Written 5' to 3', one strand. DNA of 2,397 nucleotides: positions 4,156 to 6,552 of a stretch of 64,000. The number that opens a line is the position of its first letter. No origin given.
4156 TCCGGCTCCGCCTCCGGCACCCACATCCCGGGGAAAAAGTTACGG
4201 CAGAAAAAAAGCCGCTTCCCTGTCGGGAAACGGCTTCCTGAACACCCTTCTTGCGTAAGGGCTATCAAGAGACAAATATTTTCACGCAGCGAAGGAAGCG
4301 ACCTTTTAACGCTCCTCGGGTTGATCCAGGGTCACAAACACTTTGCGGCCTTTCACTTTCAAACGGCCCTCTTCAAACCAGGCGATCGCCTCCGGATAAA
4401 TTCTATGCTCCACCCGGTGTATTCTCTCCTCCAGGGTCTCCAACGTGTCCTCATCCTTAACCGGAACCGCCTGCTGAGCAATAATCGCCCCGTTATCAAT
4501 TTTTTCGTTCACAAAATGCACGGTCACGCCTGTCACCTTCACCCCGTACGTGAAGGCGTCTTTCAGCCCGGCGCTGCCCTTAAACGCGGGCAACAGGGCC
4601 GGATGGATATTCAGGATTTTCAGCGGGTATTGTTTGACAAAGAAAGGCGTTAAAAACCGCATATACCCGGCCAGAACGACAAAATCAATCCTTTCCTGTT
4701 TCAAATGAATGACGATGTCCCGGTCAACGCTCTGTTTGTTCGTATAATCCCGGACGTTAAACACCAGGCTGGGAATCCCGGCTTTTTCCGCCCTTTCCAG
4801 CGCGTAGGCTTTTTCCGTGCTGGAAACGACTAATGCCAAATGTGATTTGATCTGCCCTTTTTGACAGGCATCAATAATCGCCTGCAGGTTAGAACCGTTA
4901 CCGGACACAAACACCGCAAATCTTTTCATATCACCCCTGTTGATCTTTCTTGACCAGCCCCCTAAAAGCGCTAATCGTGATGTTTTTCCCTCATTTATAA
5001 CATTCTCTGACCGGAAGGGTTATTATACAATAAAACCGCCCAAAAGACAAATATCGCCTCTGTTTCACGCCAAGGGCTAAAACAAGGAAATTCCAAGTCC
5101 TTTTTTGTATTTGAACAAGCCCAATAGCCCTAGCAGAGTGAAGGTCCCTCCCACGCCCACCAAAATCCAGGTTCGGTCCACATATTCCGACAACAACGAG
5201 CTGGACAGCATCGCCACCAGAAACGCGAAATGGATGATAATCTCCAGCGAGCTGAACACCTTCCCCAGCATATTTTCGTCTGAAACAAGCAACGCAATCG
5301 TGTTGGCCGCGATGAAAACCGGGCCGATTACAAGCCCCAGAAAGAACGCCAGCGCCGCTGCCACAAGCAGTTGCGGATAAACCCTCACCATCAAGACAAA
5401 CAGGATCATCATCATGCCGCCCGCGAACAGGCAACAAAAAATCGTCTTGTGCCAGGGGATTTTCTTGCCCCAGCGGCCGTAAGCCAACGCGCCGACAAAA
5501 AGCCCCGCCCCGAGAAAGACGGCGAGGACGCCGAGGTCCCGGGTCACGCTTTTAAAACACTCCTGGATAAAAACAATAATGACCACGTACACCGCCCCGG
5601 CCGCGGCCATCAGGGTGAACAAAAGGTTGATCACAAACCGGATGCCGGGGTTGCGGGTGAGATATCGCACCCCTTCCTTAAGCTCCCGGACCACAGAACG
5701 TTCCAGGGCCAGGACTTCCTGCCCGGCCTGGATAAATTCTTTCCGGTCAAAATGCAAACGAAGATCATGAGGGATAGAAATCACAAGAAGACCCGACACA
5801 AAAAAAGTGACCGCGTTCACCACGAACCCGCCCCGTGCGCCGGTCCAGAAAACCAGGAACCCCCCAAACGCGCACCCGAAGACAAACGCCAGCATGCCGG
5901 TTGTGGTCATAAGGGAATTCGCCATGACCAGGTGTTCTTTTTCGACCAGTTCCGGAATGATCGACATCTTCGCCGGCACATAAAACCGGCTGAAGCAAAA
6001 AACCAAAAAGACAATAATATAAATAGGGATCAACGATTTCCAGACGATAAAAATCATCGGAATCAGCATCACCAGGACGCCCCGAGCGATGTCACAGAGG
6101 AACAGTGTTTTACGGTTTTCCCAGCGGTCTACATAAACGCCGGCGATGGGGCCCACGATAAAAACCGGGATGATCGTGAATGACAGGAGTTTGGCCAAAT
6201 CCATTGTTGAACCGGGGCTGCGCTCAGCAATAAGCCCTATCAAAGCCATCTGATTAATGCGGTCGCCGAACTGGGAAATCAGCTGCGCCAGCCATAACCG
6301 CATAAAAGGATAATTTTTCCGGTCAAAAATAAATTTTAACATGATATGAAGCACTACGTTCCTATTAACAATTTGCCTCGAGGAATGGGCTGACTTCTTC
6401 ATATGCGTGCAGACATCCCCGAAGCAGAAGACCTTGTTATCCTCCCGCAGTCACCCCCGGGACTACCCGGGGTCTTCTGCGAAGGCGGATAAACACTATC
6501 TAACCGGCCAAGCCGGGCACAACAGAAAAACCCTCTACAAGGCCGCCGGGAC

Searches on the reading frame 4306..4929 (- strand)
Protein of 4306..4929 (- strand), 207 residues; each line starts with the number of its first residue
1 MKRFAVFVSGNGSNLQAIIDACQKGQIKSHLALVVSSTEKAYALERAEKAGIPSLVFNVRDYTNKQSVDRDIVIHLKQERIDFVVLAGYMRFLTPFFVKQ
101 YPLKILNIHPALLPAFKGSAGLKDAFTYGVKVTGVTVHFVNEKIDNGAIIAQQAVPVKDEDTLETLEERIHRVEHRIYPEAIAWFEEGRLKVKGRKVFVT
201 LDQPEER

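Call 62: search_protein_families(library=pfam, proteins=[window:4306-4929:-], max_evalue=0.001)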
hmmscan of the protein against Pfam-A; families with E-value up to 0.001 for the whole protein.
window:4306-4929:- (207 aa): 1 family
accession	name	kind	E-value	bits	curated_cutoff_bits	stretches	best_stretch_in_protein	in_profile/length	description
PF00551.24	Formyl_trans_N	-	1.9e-62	210.6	26.1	1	2-182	1-181/181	Formyl transferase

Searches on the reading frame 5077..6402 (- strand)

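Call 62: search_protein_families(library=pfam, proteins=[window:5077-6402:-], max_evalue=0.001)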
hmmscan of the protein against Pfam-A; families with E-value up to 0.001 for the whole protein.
window:5077-6402:- (441 aa): 2 families
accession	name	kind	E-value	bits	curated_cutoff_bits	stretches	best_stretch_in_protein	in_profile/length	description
PF07690.21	MFS_1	-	2e-27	96.5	33.4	2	36-384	1-333/347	Major Facilitator Superfamily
PF05977.19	MFS_3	-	6.3e-16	58.3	27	1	33-347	12-313/524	Transmembrane secretion effector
